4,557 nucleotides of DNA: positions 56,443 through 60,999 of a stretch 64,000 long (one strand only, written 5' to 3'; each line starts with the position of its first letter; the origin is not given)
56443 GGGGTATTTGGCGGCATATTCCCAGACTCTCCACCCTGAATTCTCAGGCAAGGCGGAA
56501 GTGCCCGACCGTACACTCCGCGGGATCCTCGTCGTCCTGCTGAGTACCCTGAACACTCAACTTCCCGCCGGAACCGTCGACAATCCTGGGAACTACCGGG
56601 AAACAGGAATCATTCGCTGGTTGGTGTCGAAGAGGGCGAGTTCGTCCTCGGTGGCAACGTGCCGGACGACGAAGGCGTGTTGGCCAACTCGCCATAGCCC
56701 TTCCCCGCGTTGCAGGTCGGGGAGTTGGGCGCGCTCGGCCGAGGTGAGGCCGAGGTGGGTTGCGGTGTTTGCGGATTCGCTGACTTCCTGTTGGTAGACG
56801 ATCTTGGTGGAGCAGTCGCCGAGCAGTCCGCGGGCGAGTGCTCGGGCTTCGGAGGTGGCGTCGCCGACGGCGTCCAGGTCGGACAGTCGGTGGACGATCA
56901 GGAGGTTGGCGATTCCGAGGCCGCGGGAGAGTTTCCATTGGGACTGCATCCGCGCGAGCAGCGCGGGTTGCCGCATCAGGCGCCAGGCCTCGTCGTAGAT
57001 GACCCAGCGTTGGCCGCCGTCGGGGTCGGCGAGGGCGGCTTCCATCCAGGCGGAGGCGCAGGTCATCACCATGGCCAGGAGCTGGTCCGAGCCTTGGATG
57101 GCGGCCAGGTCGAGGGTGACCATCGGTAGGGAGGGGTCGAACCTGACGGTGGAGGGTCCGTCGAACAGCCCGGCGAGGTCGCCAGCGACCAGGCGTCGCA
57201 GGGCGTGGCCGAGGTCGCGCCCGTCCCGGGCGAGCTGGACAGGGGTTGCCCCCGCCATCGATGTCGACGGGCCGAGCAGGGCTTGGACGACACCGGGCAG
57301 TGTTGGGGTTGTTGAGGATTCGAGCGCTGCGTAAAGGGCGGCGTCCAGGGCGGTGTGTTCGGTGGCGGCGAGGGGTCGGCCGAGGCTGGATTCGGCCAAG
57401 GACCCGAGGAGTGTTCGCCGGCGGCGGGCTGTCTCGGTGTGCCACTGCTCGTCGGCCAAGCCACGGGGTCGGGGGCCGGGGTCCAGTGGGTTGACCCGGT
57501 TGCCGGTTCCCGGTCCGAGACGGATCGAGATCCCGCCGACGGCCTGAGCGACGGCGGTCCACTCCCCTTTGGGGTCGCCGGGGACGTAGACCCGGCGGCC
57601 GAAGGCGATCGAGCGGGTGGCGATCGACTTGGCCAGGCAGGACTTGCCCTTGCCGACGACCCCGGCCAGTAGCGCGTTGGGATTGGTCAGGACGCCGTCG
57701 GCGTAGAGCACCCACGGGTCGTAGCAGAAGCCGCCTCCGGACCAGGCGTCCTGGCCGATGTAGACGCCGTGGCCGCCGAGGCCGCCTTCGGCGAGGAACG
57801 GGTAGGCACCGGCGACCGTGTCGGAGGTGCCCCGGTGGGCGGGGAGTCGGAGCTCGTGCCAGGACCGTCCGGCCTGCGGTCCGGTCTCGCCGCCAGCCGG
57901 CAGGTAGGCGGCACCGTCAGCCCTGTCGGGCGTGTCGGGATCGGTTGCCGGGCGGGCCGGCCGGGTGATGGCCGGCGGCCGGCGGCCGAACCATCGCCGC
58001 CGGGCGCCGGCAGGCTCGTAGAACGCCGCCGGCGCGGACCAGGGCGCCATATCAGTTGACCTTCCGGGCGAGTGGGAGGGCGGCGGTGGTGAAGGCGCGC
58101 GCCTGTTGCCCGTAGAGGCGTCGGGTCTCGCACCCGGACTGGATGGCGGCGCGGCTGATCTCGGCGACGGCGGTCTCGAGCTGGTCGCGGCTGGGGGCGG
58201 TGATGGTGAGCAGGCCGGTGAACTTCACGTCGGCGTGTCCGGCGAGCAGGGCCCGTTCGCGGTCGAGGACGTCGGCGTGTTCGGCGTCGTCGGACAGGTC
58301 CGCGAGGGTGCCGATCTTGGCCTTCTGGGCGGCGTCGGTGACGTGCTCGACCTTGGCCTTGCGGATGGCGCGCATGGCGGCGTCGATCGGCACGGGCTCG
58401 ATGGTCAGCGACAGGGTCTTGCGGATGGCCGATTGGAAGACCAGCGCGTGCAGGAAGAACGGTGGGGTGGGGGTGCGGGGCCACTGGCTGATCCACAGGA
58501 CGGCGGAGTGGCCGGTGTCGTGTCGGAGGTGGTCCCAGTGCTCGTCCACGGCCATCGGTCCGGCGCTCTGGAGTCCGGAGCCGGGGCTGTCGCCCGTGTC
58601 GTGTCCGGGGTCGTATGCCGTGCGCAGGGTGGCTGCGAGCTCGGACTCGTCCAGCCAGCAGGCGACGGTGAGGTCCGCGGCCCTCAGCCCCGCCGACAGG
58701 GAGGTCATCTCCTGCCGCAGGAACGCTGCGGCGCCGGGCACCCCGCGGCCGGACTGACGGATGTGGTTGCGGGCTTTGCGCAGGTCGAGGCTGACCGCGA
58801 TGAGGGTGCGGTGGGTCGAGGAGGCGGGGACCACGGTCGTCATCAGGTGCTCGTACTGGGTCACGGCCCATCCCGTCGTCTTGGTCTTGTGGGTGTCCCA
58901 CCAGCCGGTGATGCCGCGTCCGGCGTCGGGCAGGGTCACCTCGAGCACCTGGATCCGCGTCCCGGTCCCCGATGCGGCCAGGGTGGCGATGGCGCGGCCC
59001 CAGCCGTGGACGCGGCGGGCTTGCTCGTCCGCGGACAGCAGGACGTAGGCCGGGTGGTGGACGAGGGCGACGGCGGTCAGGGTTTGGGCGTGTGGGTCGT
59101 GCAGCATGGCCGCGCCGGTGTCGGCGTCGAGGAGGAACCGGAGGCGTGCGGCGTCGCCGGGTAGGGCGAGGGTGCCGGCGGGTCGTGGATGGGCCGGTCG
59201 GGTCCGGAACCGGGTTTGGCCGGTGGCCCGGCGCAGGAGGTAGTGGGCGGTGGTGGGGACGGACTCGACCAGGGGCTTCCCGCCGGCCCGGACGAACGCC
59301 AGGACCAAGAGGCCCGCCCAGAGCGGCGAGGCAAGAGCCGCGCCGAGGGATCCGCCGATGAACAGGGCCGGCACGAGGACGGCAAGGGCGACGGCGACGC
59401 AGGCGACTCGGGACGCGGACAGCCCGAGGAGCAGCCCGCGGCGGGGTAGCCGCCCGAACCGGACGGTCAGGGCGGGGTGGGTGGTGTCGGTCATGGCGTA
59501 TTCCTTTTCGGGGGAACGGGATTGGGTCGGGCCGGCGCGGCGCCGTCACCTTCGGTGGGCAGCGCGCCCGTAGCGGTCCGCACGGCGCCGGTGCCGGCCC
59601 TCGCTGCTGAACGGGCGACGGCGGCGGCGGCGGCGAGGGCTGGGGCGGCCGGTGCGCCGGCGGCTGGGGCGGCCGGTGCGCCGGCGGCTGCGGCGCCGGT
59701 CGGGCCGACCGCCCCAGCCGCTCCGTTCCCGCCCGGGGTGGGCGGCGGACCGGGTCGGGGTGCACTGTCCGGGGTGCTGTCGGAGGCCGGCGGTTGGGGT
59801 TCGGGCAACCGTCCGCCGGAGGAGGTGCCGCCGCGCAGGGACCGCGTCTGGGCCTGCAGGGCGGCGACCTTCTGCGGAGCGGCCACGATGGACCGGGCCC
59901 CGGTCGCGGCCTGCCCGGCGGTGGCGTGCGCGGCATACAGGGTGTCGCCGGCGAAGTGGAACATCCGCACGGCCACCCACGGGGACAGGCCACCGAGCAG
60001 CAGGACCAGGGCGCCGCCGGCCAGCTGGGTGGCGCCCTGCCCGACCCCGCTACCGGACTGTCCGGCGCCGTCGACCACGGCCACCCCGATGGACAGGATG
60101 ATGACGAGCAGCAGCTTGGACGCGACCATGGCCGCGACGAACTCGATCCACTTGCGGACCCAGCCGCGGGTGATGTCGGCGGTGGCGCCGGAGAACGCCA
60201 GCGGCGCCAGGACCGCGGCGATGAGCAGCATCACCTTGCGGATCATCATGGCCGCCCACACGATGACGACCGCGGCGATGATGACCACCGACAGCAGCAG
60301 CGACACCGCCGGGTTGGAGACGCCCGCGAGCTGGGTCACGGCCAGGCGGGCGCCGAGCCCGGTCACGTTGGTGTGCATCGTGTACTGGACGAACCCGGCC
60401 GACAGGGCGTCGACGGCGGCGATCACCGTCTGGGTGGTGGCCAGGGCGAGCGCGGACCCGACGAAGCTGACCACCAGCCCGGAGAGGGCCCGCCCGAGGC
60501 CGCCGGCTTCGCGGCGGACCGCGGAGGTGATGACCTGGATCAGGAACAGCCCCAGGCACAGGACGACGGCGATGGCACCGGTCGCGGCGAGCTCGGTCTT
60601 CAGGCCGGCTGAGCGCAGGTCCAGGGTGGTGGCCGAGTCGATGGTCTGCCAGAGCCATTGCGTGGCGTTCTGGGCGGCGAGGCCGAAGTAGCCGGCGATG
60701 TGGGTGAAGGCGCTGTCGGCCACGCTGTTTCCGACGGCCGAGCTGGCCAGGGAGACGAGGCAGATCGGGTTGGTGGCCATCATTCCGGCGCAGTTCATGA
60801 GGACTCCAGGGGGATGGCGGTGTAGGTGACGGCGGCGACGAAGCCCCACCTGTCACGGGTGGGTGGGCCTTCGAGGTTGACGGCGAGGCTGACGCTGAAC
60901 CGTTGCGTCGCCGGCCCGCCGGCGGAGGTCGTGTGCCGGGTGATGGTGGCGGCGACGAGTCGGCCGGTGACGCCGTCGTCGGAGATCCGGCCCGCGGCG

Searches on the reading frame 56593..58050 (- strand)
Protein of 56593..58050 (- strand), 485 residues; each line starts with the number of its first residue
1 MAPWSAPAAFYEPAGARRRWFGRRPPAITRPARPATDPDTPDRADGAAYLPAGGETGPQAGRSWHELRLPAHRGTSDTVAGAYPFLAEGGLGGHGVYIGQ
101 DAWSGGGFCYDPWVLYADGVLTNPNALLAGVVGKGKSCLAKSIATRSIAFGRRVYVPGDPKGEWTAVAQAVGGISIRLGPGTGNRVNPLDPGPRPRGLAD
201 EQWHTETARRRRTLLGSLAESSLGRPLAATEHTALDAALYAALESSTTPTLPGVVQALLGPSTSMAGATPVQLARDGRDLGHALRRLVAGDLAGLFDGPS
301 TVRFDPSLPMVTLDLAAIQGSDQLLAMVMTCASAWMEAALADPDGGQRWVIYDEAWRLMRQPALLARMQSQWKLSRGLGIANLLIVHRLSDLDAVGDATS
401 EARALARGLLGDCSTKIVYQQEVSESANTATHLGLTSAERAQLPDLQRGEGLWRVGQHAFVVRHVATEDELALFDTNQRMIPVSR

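Call 3: search_protein_families(library=pfam, proteins=[window:56593-58050:-], max_evalue=0.01)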
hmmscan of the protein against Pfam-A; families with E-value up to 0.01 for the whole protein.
window:56593-58050:- (485 aa): 2 families
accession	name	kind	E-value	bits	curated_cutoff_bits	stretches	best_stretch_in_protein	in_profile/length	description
PF12846.13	AAA_10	-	0.00096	18.7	27.5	1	122-164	20-61/362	AAA-like domain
PF10412.15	TrwB_AAD_bind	-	0.0083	15.5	20.5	0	319-434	218-324/387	Type IV secretion-system coupling protein DNA-binding domain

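Call 11: search_protein_families(library=ncbifam, proteins=[window:56593-58050:-], max_evalue=0.01)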
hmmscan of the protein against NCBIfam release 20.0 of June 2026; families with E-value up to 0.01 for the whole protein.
window:56593-58050:- (485 aa): 4 families
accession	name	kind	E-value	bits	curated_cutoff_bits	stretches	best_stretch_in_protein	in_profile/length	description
NF045971.1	conju_CD1110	equivalog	8.1e-18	64.1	325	1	75-458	373-730/752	VirB4-like conjugal transfer ATPase, CD1110 family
NF045975.1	VirB4_plasma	equivalog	1.2e-14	53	590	1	75-190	470-581/894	Mbov_0397 family ICE element conjugal transfer ATPase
TIGR02746.1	TraC-F-type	equivalog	1.3e-10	39.9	567.05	1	117-405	425-697/800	type IV secretion system protein TraC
TIGR00929.1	VirB4_CagE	subfamily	9.9e-08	30.7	643.1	1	125-440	439-721/792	VirB4 family type IV secretion/conjugal transfer ATPase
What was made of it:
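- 56593..58050 (-): VirB4 C-terminal (ATPase) half. NCBIfam CD1110 family E 8e-18, model positions 373-730 (call 11).
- Checked: ATPase: ORF 56593-58050(-), 485 aa. It matches VirB4-like models (NCBIfam CD1110 family, E 8e-18, model positions 373-730 of 752; call 11).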

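Call 13: find_related_loci(query=window:56593-58050:-, collection=genome_contigs, flank=10000)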
Query window:56593-58050:- (485 aa) in genome_contigs; peptide patterns used: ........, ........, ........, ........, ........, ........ (x = any residue, [..] = any of these).
599 stretches matched a pattern (row limit reached: there are more); 512 encode a relative of the query (tblastn E <= 1e-3); the best 80 are kept; 80 distinct loci.
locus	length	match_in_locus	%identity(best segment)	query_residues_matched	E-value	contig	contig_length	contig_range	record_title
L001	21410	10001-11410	73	10-480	0e+0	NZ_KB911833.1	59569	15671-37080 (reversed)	Terracoccus sp. 273MFTsu3.1 H283DRAFT_scaffold00014.14, whole genome shotgun sequence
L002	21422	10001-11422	74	10-480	0e+0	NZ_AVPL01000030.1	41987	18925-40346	Knoellia aerolata DSM 18566 contig39, whole genome shotgun sequence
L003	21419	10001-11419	75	10-482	0e+0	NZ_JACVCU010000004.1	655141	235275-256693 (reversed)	Terrabacter sp. MAHUQ-38 spades_K_17_127_4, whole genome shotgun sequence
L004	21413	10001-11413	76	9-480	0e+0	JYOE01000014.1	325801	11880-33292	Terrabacter sp. 28 contig14, whole genome shotgun sequence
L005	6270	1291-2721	74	9-480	0e+0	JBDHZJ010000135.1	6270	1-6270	MAG: Propionicimonas sp. isolate AS-MESO-3CA.77 NODE_51210_length_6270_cov_9.095915, whole genome shotgun sequence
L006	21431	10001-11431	74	7-481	0e+0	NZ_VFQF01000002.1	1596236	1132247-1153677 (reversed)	Humibacillus xanthopallidus strain DSM 21776 Ga0197590_12, whole genome shotgun sequence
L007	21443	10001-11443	72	6-480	0e+0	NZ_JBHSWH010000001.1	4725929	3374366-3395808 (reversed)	Flexivirga alba strain NBRC 107580 GCM70026900_2, whole genome shotgun sequence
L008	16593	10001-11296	77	50-482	0e+0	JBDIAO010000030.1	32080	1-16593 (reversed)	MAG: Phycicoccus sp. isolate AS-MICRO-OLR.17 NODE_4150_length_32080_cov_13.740636, whole genome shotgun sequence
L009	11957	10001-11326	73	44-480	0e+0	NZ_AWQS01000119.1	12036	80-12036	Intrasporangium chromatireducens Q5-1 contig163, whole genome shotgun sequence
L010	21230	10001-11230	74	72-481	0e+0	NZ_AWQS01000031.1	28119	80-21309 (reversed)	Intrasporangium chromatireducens Q5-1 contig45, whole genome shotgun sequence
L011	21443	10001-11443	67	8-480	0e+0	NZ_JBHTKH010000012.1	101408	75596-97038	Terrabacter terrigena strain CCUG 57508 GCM70027476_32, whole genome shotgun sequence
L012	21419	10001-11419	74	10-480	0e+0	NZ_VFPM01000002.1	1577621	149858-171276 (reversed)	Humibacillus xanthopallidus strain KV-663 Ga0314652_12, whole genome shotgun sequence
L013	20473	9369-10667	68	49-481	0e+0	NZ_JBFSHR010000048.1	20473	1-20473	Ferrimicrobium acidiphilum strain YE2023 NODE_48_length_20473_cov_36.507422, whole genome shotgun sequence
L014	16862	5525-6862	70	42-481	0e+0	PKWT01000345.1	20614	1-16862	MAG: Micrococcales bacterium isolate palsa_659 73.20120500_P28.26_contig_5720, whole genome shotgun sequence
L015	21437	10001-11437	73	1-480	0e+0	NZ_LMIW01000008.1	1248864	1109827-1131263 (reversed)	Terrabacter sp. Root85 contig_2, whole genome shotgun sequence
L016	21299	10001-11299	68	48-480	0e+0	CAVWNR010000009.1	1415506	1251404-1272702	MAG: uncultured Actinomycetota bacterium isolate MFD09603.bin.1.49 genome assembly, contig: contig_9001, whole genome sh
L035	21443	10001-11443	58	8-480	1e-167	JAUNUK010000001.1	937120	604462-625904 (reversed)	MAG: Actinomycetaceae bacterium isolate S5R_St_27 NODE_1_length_937120_cov_35.194662, whole genome shotgun sequence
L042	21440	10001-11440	57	9-480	1e-166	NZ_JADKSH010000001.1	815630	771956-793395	Microbacterium sp. VKM Ac-2870 n1, whole genome shotgun sequence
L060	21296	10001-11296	61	47-480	2e-165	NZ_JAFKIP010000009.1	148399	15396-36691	MAG: Microbacterium sp. isolate SCN18_30_10_14_R4_B_70_78 SCN18_30_10_14_R4_B_scaffold_127, whole genome shotgun sequenc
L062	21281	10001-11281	60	49-479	1e-165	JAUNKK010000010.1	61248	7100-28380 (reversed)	MAG: Propionibacteriaceae bacterium isolate S30M_Sa_28 NODE_290_length_61248_cov_20.584217, whole genome shotgun sequenc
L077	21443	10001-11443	58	8-480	2e-164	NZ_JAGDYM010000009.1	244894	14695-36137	Leucobacter weissii strain S27 Scaffold5_1, whole genome shotgun sequence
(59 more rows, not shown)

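Call 35: search_protein_families(library=pfam, proteins=[L035:12683-15727:+, L035:11612-12646:+, L035:15606-16472:+, L004:18447-19925:+, L004:15448-16551:-, L012:13826-16615:+, L012:12535-13869:-, L015:11550-12722:+, L015:12719-13966:+, L042:16753-17502:+], max_evalue=0.001)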
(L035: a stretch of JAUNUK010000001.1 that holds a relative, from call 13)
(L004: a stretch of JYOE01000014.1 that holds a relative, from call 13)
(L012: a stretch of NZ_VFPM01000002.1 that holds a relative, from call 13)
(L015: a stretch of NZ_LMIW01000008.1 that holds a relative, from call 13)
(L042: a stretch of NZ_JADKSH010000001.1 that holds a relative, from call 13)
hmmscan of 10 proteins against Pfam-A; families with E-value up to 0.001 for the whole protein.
L035:12683-15727:+ (1014 aa): 0 families

L035:11612-12646:+ (344 aa): 2 families
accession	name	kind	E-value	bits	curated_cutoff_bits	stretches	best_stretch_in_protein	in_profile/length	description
PF02481.21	DNA_processg_A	-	7.9e-58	195.6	29.6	1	86-296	2-210/212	DNA recombination-mediator protein A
PF18306.6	LDcluster4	-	5.7e-05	23.2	26.3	0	135-192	6-64/151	SLOG cluster4 family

L035:15606-16472:+ (288 aa): 0 families

L004:18447-19925:+ (492 aa): 1 family
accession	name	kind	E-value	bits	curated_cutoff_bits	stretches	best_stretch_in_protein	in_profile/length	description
PF00899.27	ThiF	-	1.6e-11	44.2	28.1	1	213-436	23-201/238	ThiF family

L004:15448-16551:- (367 aa): 2 families
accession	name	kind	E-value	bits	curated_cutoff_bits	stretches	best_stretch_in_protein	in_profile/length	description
PF01381.28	HTH_3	-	3.9e-07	30.4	23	1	24-74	4-54/55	Helix-turn-helix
PF13560.12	HTH_31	-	0.00042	21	27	0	26-75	11-61/64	Helix-turn-helix domain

L012:13826-16615:+ (929 aa): 5 families
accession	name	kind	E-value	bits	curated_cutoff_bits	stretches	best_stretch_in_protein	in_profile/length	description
PF03235.19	GmrSD_N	-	2e-30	106.8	33.2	1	94-319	3-199/199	GmrSD restriction endonuclease, N-terminal domain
PF07510.16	GmrSD_C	-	1.5e-20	73.9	23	1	521-666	1-136/138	GmrSD restriction endonucleases, C-terminal domain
PF14088.11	DUF4268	-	1.3e-19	71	27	1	785-916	1-133/140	Domain of unknown function (DUF4268)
PF18755.6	RAMA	-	5.1e-15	55.8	35.2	1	686-776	10-102/107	Restriction Enzyme Adenine Methylase Associated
PF14267.11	DUF4357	-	1.6e-05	25.2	38.4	1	739-768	25-54/54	Domain of unknown function (DUF4357)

L012:12535-13869:- (444 aa): 1 family
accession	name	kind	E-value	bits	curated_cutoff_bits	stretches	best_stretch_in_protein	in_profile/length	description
PF19993.5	DO-GTPase2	-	2.8e-08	34.2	27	1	59-226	2-156/226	Double-GTPase 2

L015:11550-12722:+ (390 aa): 2 families
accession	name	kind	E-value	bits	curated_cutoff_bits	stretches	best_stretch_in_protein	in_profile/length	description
PF00589.27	Phage_integrase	-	1.4e-34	119.8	27.1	1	166-333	2-170/172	Phage integrase family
PF02899.23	Phage_int_SAM_1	-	4.1e-05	24.2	22.3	1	35-129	1-83/83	Phage integrase, N-terminal SAM-like domain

L015:12719-13966:+ (415 aa): 1 family
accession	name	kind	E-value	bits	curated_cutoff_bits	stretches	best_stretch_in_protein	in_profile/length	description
PF00589.27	Phage_integrase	-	6.7e-26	91.5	27.1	1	149-303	13-169/172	Phage integrase family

L042:16753-17502:+ (249 aa): 0 families

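Call 49: search_protein_families(library=pfam, proteins=[L060:11398-12870:-, L062:13074-14729:-, L062:11465-12724:-, L016:14637-17189:+, L016:13799-14797:+, L001:16620-18017:+, L001:19314-20708:-, L077:11472-13634:+], max_evalue=0.001)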
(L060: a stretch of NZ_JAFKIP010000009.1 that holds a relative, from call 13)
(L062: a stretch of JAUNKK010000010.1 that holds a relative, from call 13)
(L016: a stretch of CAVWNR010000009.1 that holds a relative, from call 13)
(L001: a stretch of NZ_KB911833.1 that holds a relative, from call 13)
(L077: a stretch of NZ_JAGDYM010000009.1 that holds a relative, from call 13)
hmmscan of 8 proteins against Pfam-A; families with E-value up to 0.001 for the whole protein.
L060:11398-12870:- (490 aa): 4 families
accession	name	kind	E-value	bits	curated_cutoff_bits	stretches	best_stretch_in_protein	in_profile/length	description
PF07992.20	Pyr_redox_2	-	4.5e-48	164.6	26.1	1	32-340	3-290/291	Pyridine nucleotide-disulphide oxidoreductase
PF00070.33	Pyr_redox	-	3.9e-20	72.6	22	1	184-257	2-79/82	Pyridine nucleotide-disulphide oxidoreductase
PF02852.28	Pyr_redox_dim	-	1.3e-11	45.1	25.3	1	362-466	2-103/110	Pyridine nucleotide-disulphide oxidoreductase, dimerisation domain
PF13738.12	Pyr_redox_3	-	2.2e-10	40.7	30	1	178-316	161-305/305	Pyridine nucleotide-disulphide oxidoreductase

L062:13074-14729:- (551 aa): 3 families
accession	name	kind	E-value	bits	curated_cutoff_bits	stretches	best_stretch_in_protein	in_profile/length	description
PF00916.26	Sulfate_transp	-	1.2e-50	172.8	23.2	2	220-418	177-380/380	Sulfate permease family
PF16983.11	MFS_MOT1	-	5e-08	33.7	30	1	282-391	16-109/111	Molybdate transporter of MFS superfamily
PF01740.26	STAS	-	1.9e-06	28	22.6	1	457-534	4-82/106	STAS domain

L062:11465-12724:- (419 aa): 1 family
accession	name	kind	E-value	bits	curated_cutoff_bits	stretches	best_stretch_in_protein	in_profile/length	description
PF06965.17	Na_H_antiport_1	-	1.6e-125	419.3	23.5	1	1-388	3-374/374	Na+/H+ antiporter 1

L016:14637-17189:+ (850 aa): 0 families

L016:13799-14797:+ (332 aa): 1 family
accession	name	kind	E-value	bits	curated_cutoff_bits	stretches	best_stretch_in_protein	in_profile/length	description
PF00589.27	Phage_integrase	-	1e-18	68.1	27.1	1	141-307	19-168/172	Phage integrase family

L001:16620-18017:+ (465 aa): 2 families
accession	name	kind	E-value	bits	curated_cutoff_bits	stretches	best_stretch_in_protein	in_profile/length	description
PF01545.26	Cation_efflux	-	1.7e-45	155.7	26.6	1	183-374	3-198/198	Cation efflux family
PF16916.11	ZT_dimer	-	2.2e-10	40.8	26.7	1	379-452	3-75/78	Dimerisation domain of Zinc Transporter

L001:19314-20708:- (464 aa): 4 families
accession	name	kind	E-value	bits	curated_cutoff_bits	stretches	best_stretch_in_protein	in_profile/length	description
PF02518.31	HATPase_c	-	4.8e-28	98.2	26.4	1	352-462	2-109/111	Histidine kinase-, DNA gyrase B-, and HSP90-like ATPase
PF00672.30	HAMP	-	6.8e-13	49.2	25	1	186-236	2-51/53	HAMP domain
PF00512.31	HisKA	-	3.4e-09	37.1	26.9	1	243-306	2-66/66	His Kinase A (phospho-acceptor) domain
PF13581.12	HATPase_c_2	-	0.00038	20.9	27.4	1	354-438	30-111/127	Histidine kinase-like ATPase domain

L077:11472-13634:+ (720 aa): 0 families
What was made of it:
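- This position holds unrelated cargo elsewhere (calls 35, 49).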

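Call 80: find_related_loci(query=window:56593-58050:-, collection=metagenome_contigs, flank=10000)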
Query window:56593-58050:- (485 aa) in metagenome_contigs; peptide patterns used: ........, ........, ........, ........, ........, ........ (x = any residue, [..] = any of these).
598 stretches matched a pattern (row limit reached: there are more); 455 encode a relative of the query (tblastn E <= 1e-3); the best 80 are kept; 80 distinct loci.
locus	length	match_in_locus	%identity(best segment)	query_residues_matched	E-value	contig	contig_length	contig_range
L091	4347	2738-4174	73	1-480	0e+0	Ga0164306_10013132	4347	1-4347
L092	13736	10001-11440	76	8-485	0e+0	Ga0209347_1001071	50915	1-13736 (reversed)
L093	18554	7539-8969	76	9-480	0e+0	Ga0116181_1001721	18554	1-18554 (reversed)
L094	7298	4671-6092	75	5-480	0e+0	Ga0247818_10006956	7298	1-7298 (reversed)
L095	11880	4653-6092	73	5-480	0e+0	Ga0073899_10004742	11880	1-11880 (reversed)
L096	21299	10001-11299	78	48-480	0e+0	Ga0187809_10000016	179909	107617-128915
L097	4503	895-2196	75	49-482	0e+0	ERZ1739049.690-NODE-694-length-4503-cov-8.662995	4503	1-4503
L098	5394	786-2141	72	33-485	0e+0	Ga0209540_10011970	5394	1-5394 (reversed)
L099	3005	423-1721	75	49-481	0e+0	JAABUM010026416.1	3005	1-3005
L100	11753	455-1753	76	49-481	0e+0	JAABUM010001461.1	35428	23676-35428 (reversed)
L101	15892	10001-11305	73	50-480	0e+0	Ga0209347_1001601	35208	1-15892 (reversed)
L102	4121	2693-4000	75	49-484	0e+0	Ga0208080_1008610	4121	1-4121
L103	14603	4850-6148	77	49-481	0e+0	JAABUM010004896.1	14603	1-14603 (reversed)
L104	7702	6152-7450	74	49-481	0e+0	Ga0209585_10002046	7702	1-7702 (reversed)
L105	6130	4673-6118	69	10-481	0e+0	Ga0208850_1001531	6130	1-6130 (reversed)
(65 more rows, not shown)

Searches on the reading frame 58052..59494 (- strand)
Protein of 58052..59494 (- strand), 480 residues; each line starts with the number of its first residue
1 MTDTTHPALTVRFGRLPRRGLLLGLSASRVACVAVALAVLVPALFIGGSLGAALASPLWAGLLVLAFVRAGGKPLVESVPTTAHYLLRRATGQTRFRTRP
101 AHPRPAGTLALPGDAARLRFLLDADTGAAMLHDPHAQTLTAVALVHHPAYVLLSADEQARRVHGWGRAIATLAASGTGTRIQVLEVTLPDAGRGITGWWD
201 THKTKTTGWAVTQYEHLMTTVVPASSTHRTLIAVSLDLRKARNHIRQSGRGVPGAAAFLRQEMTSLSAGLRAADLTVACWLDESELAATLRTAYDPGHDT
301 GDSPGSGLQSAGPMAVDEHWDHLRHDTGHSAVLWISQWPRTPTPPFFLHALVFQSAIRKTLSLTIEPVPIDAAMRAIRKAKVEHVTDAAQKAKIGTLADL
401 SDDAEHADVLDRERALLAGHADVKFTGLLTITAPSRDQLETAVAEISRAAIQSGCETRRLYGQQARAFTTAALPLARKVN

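Call 3: search_protein_families(library=pfam, proteins=[window:58052-59494:-], max_evalue=0.01)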
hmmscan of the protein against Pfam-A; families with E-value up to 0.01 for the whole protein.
window:58052-59494:- (480 aa): 1 family
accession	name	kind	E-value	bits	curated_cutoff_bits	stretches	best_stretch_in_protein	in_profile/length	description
PF11203.13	EccE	-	3.2e-05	24.7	23.7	1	226-334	3-96/97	Putative type VII ESX secretion system translocon, EccE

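Call 11: search_protein_families(library=ncbifam, proteins=[window:58052-59494:-], max_evalue=0.01)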
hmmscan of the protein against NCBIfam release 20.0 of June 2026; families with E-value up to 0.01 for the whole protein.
window:58052-59494:- (480 aa): 2 families
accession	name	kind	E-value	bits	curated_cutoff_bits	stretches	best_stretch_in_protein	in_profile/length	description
NF042935.1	SCO6880_fam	subfamily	1.2e-118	397.1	60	1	11-476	3-476/477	SCO6880 family protein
NF045971.1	conju_CD1110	equivalog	6.6e-05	21.4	325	1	319-477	200-363/752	VirB4-like conjugal transfer ATPase, CD1110 family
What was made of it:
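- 58052..59494 (-): SCO6880-family protein, the VirB4 N-terminal half. NF042935 E 1.2e-118; CD1110 positions 200-363 (call 11).
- Checked: The upstream SCO6880-family gene (58052-59494) matches positions 200-363 (call 11).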

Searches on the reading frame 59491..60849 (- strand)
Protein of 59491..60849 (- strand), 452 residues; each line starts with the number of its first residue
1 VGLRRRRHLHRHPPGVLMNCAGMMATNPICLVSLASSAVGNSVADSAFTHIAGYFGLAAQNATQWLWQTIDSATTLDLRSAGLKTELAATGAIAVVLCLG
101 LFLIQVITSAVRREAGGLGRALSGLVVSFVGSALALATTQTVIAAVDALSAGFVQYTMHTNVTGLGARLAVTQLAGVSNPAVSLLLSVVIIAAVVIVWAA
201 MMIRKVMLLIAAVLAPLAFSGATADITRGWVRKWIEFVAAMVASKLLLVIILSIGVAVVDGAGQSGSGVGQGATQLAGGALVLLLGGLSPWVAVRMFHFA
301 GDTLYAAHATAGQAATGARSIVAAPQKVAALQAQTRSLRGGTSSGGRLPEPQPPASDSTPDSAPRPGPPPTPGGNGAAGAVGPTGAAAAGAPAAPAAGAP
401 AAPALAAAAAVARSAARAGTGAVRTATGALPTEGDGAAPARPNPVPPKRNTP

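Call 3: search_protein_families(library=pfam, proteins=[window:59491-60849:-], max_evalue=0.01)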
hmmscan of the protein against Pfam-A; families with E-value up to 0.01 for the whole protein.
window:59491-60849:- (452 aa): 1 family
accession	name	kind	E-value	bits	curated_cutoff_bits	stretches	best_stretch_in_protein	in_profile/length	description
PF04610.19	TrbL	-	0.00023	21.4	25.9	1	118-288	55-207/215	TrbL/VirB6 plasmid conjugal transfer protein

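Call 11: search_protein_families(library=ncbifam, proteins=[window:59491-60849:-], max_evalue=0.01)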
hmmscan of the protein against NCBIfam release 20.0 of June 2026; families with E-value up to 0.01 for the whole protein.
window:59491-60849:- (452 aa): 1 family
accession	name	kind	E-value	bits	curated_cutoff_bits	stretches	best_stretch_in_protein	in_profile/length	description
NF047967.1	SCO6881_fam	exception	2.4e-26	92.6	325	1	36-340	20-318/329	SCO6881 family protein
